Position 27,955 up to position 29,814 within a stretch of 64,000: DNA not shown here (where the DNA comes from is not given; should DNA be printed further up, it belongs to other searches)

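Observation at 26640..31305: hgcAB is the distal end of a five-gene translationally coupled operon: sufC-sufB-(thioredoxin-CcdA)-hgcA-hgcB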

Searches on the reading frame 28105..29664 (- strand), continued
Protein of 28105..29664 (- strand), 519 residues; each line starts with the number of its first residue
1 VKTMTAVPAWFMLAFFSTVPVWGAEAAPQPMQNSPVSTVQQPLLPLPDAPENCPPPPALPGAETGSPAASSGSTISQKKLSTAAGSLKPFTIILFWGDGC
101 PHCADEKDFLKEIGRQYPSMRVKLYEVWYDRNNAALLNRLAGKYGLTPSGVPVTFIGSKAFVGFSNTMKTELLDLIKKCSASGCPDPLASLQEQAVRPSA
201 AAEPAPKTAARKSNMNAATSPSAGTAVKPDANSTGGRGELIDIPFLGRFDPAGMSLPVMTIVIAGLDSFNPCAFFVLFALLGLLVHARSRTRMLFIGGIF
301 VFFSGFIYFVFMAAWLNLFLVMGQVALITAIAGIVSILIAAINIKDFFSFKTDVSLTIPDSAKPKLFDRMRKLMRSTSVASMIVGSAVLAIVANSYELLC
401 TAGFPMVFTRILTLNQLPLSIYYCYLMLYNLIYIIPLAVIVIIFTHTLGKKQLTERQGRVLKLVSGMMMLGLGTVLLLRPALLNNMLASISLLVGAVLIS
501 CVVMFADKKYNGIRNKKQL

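Call 40: search_protein_families(library=pfam, alignment_id=A2, max_evalue=1)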
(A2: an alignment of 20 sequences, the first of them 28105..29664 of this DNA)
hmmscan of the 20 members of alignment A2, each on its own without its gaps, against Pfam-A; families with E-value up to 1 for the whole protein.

A. member 1, window:28105-29664:- (519 aa): 2 families
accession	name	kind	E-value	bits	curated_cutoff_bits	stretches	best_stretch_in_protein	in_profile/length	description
PF00462.30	Glutaredoxin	-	0.019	15.6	22.9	1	92-159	1-58/60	Glutaredoxin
PF10208.15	ARMET_C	-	0.2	11.5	23.5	1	92-115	15-38/43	ARMET, C-terminal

B. families by the number of members that match (of 20 scanned): 23 families
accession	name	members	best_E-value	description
PF00462.30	Glutaredoxin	19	1.5e-10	Glutaredoxin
PF13098.12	Thioredoxin_2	11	7.9e-08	Thioredoxin-like domain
PF00085.26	Thioredoxin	7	2.3e-07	Thioredoxin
PF01323.26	DSBA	6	2.7e-05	DSBA-like thioredoxin domain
PF13905.12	Thioredoxin_8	5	1.6e-06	Thioredoxin-like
PF08534.16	Redoxin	5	2.9e-05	Redoxin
PF13728.12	TraF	5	0.00017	F plasmid transfer operon protein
PF00578.27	AhpC-TSA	5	0.0043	AhpC/TSA family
PF13462.12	Thioredoxin_4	3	0.0041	Thioredoxin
PF05768.20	Glrx-like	2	0.00063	Glutaredoxin-like domain (DUF836)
PF13192.12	Thioredoxin_3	2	0.0017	Thioredoxin domain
PF06953.17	ArsD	1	5.5e-08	Arsenical resistance operon protein ArsD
PF14595.12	Thioredoxin_9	1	0.00068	Thioredoxin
PF20029.6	DUF6436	1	0.0034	Domain of unknown function (DUF6436)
PF17393.7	DUF5402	1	0.022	Family of unknown function (DUF5402)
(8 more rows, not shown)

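Call 41: find_encoding_contigs(protein=P0001, flank=10000, max_places=2)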
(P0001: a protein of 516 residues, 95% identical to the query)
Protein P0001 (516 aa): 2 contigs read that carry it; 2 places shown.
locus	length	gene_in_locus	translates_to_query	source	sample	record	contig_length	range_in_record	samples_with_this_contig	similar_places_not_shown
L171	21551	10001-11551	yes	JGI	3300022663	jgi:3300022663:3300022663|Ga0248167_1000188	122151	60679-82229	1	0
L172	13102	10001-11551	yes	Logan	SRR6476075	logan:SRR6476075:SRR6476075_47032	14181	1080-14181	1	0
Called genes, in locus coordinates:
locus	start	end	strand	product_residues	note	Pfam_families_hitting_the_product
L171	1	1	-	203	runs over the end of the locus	PF00160:Pro_isomerase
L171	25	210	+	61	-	-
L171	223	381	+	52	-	-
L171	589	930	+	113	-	PF12802:MarR_2, PF01047:MarR (weak), PF13463:HTH_27 (weak)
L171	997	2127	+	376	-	PF00037:Fer4 (faint), PF13484:Fer4_16, PF13646:HEAT_2, PF03130:HEAT_PBS (faint)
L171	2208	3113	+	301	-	PF00561:Abhydrolase_1, PF12697:Abhydrolase_6, PF12146:Hydrolase_4, PF12740:PETase (faint), PF00561:Abhydrolase_1 (weak)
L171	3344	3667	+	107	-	PF10865:DUF2703 (weak)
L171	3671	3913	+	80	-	PF13192:Thioredoxin_3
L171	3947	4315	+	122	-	PF12840:HTH_20, PF01022:HTH_5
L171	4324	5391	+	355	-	PF01758:SBF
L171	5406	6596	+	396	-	PF03773:ArsP_1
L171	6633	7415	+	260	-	PF03807:F420_oxidored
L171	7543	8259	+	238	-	PF00149:Metallophos, PF12850:Metallophos_2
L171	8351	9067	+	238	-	PF00005:ABC_tran, PF02463:SMC_N (faint), PF13304:AAA_21 (faint)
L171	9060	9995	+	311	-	PF01458:SUFBD_core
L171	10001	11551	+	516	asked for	-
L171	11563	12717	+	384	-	PF03599:CdhD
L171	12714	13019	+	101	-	PF13183:Fer4_8 (faint), PF13534:Fer4_17 (faint), PF14697:Fer4_21 (faint), PF00037:Fer4 (weak), PF12837:Fer4_6, PF13237:Fer4_10 (weak), PF12838:Fer4_7, PF13187:Fer4_9, +3 more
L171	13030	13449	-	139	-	PF01894:YjbQ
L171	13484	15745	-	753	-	PF00521:DNA_topoisoIV, PF03989:DNA_gyraseA_C (faint)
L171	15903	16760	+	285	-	PF14353:CpXC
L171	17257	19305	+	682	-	PF10114:PocR, PF11849:DUF3369 (faint), PF01590:GAF, PF13185:GAF_2, PF13492:GAF_3, PF00990:GGDEF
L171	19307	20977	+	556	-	PF01637:ATPase_2 (faint), PF13191:AAA_16 (weak), PF13581:HATPase_c_2, PF02518:HATPase_c (weak)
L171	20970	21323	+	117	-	PF01740:STAS, PF13466:STAS_2 (faint)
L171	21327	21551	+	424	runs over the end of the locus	PF08668:HDOD, PF13487:HD_5, PF01966:HD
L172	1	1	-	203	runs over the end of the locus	PF00160:Pro_isomerase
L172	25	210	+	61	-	-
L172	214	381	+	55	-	-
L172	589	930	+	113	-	PF12802:MarR_2, PF01047:MarR (weak), PF13463:HTH_27 (weak)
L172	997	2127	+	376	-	PF00037:Fer4 (faint), PF13484:Fer4_16, PF13646:HEAT_2, PF03130:HEAT_PBS (faint)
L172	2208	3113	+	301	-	PF00561:Abhydrolase_1, PF12697:Abhydrolase_6, PF12146:Hydrolase_4, PF12740:PETase (faint), PF00561:Abhydrolase_1 (weak)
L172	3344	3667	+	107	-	PF10865:DUF2703 (weak)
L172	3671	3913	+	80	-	PF13192:Thioredoxin_3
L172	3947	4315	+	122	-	PF12840:HTH_20, PF01022:HTH_5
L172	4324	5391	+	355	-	PF01758:SBF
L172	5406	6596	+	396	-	PF03773:ArsP_1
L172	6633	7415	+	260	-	PF03807:F420_oxidored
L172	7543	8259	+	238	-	PF00149:Metallophos, PF12850:Metallophos_2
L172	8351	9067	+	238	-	PF00005:ABC_tran, PF02463:SMC_N (faint), PF13304:AAA_21 (faint)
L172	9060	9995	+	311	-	PF01458:SUFBD_core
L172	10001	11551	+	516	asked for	-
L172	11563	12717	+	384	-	PF03599:CdhD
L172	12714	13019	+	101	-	PF13183:Fer4_8 (faint), PF13534:Fer4_17 (faint), PF14697:Fer4_21 (faint), PF00037:Fer4 (weak), PF12837:Fer4_6, PF13237:Fer4_10 (weak), PF12838:Fer4_7, PF13187:Fer4_9, +3 more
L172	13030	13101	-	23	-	?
